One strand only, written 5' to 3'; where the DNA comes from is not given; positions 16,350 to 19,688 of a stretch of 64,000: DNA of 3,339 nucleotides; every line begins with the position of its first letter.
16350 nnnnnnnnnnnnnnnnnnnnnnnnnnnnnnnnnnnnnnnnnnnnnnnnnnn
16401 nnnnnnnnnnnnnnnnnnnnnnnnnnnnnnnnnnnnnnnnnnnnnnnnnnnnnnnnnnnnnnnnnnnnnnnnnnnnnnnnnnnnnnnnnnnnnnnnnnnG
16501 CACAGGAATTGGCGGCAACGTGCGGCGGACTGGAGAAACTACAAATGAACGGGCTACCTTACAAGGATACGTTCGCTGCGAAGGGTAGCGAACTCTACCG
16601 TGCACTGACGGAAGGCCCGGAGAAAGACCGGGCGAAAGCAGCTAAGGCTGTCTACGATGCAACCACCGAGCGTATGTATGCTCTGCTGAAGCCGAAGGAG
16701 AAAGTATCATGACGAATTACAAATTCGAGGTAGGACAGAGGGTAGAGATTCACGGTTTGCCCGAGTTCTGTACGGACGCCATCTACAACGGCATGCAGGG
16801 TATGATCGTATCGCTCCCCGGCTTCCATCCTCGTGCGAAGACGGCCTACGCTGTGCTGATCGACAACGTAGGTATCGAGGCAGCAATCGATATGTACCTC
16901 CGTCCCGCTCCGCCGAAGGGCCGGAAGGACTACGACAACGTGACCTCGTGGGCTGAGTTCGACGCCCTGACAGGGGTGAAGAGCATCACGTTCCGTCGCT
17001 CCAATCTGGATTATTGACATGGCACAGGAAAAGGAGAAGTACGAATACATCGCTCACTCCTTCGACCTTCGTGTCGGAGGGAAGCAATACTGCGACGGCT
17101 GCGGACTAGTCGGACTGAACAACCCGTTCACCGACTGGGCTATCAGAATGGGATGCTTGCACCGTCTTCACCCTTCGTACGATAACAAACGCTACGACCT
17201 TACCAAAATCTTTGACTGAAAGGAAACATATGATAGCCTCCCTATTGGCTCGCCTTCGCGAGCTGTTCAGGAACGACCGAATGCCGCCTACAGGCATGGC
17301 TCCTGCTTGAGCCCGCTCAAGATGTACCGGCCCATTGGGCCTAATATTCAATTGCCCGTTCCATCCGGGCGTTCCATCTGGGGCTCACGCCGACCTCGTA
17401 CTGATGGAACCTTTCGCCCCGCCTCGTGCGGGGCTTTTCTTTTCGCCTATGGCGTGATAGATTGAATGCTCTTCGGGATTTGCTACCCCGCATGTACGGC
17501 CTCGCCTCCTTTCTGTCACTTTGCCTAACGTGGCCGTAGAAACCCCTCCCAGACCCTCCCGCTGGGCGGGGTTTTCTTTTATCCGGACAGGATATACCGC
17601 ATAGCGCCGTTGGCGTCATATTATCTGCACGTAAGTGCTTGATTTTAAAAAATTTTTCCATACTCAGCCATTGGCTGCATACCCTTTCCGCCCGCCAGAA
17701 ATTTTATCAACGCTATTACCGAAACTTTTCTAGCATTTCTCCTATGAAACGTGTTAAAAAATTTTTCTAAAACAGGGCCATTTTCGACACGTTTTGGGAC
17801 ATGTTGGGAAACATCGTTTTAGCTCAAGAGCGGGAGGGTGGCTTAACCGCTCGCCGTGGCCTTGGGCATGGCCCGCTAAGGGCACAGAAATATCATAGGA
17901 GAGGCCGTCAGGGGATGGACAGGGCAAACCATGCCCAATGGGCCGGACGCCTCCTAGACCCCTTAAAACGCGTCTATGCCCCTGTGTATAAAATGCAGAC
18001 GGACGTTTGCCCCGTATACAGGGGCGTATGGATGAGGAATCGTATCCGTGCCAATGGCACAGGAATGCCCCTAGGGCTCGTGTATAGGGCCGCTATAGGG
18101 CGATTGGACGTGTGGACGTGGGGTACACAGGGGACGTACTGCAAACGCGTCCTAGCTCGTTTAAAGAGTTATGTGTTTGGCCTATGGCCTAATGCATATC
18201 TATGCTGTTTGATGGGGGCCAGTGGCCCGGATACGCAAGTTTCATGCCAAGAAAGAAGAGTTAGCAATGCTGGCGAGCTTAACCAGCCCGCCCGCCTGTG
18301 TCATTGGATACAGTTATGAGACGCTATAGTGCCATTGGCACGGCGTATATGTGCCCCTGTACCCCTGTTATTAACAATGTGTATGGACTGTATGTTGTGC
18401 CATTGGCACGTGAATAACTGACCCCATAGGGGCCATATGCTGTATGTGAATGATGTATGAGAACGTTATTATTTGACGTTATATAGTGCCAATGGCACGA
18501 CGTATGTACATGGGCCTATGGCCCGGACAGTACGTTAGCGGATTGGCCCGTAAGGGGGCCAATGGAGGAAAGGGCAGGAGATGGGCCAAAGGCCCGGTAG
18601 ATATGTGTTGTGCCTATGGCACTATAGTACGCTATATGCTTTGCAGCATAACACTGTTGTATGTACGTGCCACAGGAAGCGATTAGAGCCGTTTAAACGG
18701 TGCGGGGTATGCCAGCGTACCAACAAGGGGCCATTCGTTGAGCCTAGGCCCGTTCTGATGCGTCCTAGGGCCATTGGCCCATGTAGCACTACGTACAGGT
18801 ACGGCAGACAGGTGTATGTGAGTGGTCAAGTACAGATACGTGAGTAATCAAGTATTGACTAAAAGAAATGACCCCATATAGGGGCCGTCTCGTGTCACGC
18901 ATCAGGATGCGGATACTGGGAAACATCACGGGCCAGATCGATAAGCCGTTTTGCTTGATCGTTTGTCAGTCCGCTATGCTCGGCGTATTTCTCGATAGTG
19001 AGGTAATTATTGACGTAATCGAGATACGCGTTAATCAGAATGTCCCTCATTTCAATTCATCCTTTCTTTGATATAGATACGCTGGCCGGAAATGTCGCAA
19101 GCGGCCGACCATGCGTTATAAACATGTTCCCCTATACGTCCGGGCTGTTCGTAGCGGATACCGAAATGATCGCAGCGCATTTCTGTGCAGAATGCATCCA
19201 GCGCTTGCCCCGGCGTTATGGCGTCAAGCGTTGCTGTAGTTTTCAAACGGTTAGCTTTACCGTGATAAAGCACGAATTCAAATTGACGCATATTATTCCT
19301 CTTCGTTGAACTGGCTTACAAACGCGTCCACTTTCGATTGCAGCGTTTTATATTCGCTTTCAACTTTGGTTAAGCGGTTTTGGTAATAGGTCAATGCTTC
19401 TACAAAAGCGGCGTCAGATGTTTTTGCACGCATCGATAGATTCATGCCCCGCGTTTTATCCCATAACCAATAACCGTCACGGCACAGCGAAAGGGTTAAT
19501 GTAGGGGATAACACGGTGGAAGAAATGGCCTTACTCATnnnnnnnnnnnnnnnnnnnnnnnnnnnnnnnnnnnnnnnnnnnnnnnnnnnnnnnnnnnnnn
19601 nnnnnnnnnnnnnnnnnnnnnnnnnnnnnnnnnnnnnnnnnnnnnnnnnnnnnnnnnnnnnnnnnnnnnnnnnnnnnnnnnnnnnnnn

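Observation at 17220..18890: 1.65-kb coding desert between convergent units carries 13 copies of a GCC-N3-GGC palindrome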

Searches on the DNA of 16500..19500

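Call 9: search_rna_families(source=window, start=16500, end=19500, threshold=evalue, max_evalue=1, show_alignments=3)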
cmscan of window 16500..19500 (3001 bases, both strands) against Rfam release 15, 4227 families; matches with E-value up to 1: 6.
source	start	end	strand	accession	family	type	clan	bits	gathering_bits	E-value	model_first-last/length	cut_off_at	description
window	17729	17810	+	RF04230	mir-9261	Gene; miRNA;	-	23.7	86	0.13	1-92/92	no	mir-9261 microRNA precursor family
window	17352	17442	+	RF02837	anti-hemB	Gene; sRNA;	-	23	49.5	0.022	1-81/81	no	Burkholderia RNA 7 (anti-hemB)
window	17358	17442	+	RF02230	sX11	Gene; sRNA;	-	21.8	70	0.38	1-138/138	no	Proteobacterial sRNA sX11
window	17466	17588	+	RF01719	Pseudomon-1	Gene; sRNA;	-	21.1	50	0.48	1-116/116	no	Pseudomon-1/ErsA RNA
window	17468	17577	+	RF02344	ar14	Gene; sRNA;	-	20.8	58.8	0.55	1-123/123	no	Alphaproteobacterial ar14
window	17359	17441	+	RF02784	SorX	Gene; sRNA;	-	19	46.6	0.28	1-73/73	no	Singlet oxygen resistance RNA X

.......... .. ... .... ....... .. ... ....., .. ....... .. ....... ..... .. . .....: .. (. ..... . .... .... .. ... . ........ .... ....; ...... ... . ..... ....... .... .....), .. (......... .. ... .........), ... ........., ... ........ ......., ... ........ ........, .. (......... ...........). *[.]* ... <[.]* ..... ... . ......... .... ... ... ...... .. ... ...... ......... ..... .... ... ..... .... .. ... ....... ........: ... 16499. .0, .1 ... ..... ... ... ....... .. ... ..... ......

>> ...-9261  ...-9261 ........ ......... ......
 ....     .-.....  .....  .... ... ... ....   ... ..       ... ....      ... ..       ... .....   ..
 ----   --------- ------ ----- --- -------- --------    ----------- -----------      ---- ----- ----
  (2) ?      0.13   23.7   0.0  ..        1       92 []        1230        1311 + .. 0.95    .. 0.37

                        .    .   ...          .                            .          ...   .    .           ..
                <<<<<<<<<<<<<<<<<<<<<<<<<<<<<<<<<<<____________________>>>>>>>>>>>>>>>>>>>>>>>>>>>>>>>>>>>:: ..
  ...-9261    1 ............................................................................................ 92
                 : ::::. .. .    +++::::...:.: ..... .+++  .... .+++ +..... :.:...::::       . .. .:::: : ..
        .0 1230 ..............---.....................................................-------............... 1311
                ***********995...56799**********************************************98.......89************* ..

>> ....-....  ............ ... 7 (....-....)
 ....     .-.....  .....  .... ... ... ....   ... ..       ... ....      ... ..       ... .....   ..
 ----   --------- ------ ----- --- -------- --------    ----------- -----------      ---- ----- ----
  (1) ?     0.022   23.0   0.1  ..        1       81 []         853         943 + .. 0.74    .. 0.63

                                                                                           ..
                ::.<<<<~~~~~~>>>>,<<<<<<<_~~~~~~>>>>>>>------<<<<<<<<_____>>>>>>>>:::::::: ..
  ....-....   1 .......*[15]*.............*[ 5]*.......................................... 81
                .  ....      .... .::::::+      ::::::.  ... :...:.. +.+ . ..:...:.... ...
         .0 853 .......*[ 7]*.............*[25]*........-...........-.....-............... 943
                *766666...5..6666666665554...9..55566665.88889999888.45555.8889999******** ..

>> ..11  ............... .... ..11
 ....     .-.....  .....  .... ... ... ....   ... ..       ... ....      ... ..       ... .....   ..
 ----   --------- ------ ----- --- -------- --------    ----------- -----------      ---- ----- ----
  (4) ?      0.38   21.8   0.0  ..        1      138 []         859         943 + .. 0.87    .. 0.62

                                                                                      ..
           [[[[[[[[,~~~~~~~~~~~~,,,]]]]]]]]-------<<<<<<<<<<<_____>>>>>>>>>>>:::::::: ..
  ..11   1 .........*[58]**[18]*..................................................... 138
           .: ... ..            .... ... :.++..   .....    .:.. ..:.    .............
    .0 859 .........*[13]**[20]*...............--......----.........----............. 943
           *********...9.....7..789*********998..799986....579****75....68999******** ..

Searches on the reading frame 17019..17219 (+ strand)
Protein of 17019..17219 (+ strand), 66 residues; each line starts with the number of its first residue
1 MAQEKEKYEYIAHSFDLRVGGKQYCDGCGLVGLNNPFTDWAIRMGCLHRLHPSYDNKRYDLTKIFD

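Call 14: search_protein_families(library=phrogs, proteins=[window:17019-17219:+], max_evalue=0.01)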
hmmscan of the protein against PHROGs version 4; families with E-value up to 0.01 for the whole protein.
window:17019-17219:+ (66 aa): 1 family
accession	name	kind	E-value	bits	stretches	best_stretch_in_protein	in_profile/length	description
phrog_7020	-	unknown function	1.3e-22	80.3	1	2-65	5-69/71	-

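Call 34: search_dna_similar(query=window:17019-17219:+, collection=phages, mode=protein, max_rows=25, rows=spread)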
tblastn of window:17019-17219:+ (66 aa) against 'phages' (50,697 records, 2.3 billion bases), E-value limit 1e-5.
Records with a match: 120; places in all: 120; records where one place covers at least 80% of the query: 118.
Best place of each record, by identity: <60% 120.
By first word of the organism name: Klebsiella 29; Salmonella 23; Cronobacter 15; Erwinia 13; Enterobacter 7; Pectobacterium 6; Vibrio 6; Escherichia 4; Yersinia 4; Serratia 4; and 6 more.
By host as written in the record: Klebsiella pneumoniae 12; - 11; Cronobacter sakazakii 11; Klebsiella pneumoniae K23 7; Enterobacter hormaechei subsp. xiangfangensis 4; Salmonella enterica subsp. enterica serovar Enteritidis 4; Pectobacterium carotovorum subsp. carotovorum 27 3; Erwinia amylovora 3; and 43 more.
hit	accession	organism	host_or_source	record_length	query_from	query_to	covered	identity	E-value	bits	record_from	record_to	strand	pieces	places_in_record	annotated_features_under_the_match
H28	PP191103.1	Salmonella phage PHA46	Salmonella enterica subsp. enterica ...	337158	1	66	100%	50.7%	3e-14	70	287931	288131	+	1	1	hypothetical protein | Dda-like helicase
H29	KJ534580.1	Nitrincola phage 1M3-16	Nitrincola sp. M3-16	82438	3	58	85%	58.9%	2e-15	73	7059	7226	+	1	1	hypothetical protein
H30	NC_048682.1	Raoultella phage Ro1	Raoultella ornithinolytica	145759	1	65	98%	48.5%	2e-12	65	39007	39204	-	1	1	hypothetical protein (x2)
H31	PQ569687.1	Klebsiella phage vB_Kpn_K54_rec1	Klebsiella pneumoniae K23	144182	1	65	98%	48.5%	2e-12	65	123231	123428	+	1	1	hypothetical protein (x2)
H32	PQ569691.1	Klebsiella phage vB_Kpn_K54_rec5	Klebsiella pneumoniae K23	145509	1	65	98%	48.5%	2e-12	65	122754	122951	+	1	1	hypothetical protein (x2)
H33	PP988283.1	Klebsiella phage KpS11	Klebsiella pneumoniae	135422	1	65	98%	48.5%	5e-12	64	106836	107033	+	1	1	hypothetical protein (x2)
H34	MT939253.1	Klebsiella phage vB_KpnM_Seu621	Klebsiella pneumoniae K23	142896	1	65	98%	48.5%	5e-12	64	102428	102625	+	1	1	hypothetical protein (x2)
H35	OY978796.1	Klebsiella phage vB_Kpn_K45PH128C2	-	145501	1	65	98%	48.5%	5e-12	64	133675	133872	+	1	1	tail length tape measure protein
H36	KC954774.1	Cronobacter phage CR8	Cronobacter sakazakii ATCC 29544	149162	4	66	95%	50.0%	1e-12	65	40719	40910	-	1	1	hypothetical protein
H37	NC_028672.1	Cronobacter phage PBES 02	Cronobacter sp.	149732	4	66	95%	50.0%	1e-12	65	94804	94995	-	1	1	hypothetical protein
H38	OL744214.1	Enterobacter phage vB_ExiM_F2M1E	Enterobacter hormaechei subsp. ...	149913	4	66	95%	50.0%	2e-12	65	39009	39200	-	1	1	hypothetical protein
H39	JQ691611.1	Cronobacter phage CR9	Cronobacter sakazakii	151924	4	66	95%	48.4%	1e-11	63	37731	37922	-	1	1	hypothetical protein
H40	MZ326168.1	Salmonella phage NINP13076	Salmonella enterica CDC K-1891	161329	3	65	95%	46.9%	1e-11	63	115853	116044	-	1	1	hypothetical protein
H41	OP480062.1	Erwinia phage pEa_SNUABM_55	Erwinia amylovora TS3128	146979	4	66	95%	46.9%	5e-11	61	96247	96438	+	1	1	hypothetical protein (x2)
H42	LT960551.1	Yersinia phage fHe-Yen9-04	-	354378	5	65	92%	48.4%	3e-12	64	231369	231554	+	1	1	g311: hypothetical protein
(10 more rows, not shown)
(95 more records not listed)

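Call 35: get_annotated_region(hit=H29, flank=9000)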
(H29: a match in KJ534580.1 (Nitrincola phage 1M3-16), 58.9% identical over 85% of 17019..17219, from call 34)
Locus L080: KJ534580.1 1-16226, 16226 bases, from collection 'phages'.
description: Nitrincola phage 1M3-16, complete genome.
organism: Nitrincola phage 1M3-16 (NCBI taxid 1472912)
taxonomy: Viruses; Duplodnaviria; Heunggongvirae; Uroviricota; Caudoviricetes
host: Nitrincola sp. M3-16; source: alkaline hypersaline lake water; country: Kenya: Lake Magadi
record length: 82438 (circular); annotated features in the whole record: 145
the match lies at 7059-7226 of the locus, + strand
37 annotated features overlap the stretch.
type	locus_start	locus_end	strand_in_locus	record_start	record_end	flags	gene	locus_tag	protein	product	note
CDS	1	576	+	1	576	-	-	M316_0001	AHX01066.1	putative RNA polymerase sigma 70 factor protein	orf1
CDS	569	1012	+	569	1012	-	-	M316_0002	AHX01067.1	hypothetical protein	orf2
CDS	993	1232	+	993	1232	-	-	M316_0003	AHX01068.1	hypothetical protein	orf3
CDS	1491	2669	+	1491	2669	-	-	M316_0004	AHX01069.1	putative DNA packaging protein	orf4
CDS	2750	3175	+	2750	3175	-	-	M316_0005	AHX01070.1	hypothetical protein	orf5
CDS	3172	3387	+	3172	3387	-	-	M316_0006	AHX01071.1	hypothetical protein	orf6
CDS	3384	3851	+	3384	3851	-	-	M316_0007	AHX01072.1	putative endolysin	orf7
tRNA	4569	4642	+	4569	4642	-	-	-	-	tRNA-Met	-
CDS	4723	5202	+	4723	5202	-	-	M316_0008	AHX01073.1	hypothetical protein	orf8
CDS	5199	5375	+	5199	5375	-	-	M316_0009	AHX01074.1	hypothetical protein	orf9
CDS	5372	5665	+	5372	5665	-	-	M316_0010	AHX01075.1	hypothetical protein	orf10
CDS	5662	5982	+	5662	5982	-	-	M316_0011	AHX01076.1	hypothetical protein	orf11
CDS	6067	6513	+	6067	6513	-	-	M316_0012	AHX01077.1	putative deoxyribonuclease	orf12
CDS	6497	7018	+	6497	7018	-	-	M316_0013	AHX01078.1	hypothetical protein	orf13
CDS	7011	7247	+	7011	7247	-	-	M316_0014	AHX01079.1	hypothetical protein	orf14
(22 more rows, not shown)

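Call 45: search_protein_families(library=pfam, proteins=[window:17019-17219:+], max_evalue=0.1)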
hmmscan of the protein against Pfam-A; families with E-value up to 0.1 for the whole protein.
window:17019-17219:+ (66 aa): 0 families

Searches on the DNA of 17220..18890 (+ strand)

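Call 5: search_dna_similar(query=window:17220-18890:+, collection=phages, mode=near, max_rows=30)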
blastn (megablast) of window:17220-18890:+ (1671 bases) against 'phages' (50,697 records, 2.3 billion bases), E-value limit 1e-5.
No match.

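Call 6: search_dna_similar(query=window:17220-18890:+, collection=phages, mode=distant, max_rows=30)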
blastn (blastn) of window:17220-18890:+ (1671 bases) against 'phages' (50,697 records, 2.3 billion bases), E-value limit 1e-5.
No match.

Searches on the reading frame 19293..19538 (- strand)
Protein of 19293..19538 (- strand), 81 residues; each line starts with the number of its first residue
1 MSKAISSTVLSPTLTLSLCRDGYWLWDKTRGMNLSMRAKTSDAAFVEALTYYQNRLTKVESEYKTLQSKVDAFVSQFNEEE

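Call 14: search_protein_families(library=phrogs, proteins=[window:19293-19538:-], max_evalue=0.01)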
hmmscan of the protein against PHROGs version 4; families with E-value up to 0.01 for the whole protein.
window:19293-19538:- (81 aa): 1 family
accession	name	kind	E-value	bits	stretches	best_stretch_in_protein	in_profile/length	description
phrog_19040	-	unknown function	1.4e-33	116.4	1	1-80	1-80/94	-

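Call 17: find_related_loci(query=window:19293-19538:-, collection=viral_contigs, flank=10000)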
Query window:19293-19538:- (81 aa) in viral_contigs; peptide patterns used: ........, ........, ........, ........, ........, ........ (x = any residue, [..] = any of these).
32 stretches matched a pattern; 15 encode a relative of the query (tblastn E <= 1e-3); 15 distinct loci.
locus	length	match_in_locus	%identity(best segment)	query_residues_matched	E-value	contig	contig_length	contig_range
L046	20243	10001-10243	73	1-81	9e-38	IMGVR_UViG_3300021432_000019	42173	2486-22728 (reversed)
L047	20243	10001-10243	73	1-81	7e-37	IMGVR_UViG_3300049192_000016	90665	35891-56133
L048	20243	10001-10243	68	1-81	8e-34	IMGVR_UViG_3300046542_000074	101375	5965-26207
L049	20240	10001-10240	66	1-80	5e-33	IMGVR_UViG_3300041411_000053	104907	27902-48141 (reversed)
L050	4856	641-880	69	1-80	6e-32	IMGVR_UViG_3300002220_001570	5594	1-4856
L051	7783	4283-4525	60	1-81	6e-32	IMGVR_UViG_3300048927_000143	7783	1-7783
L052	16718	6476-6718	63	1-81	1e-29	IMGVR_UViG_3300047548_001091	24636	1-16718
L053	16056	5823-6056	63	4-81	4e-29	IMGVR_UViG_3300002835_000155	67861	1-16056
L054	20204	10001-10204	69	10-77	1e-28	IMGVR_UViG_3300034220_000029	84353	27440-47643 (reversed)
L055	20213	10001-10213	63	11-81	3e-26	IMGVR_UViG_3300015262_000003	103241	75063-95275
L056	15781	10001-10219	59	9-81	4e-26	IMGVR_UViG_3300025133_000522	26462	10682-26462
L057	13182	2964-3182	59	9-81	4e-26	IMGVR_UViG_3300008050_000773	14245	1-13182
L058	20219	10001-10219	55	6-74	9e-21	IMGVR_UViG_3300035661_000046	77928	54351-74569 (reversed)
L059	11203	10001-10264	49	1-81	8e-20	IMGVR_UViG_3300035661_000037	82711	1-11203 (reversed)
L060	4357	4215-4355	70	1-47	3e-19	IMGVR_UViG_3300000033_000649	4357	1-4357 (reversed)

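Call 45: search_protein_families(library=pfam, proteins=[window:19293-19538:-], max_evalue=0.1)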
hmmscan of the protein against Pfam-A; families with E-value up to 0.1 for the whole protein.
window:19293-19538:- (81 aa): 1 family
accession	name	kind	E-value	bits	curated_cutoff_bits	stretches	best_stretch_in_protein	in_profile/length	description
PF06279.16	DUF1033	-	0.021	15.5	25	1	43-80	31-68/118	Protein of unknown function (DUF1033)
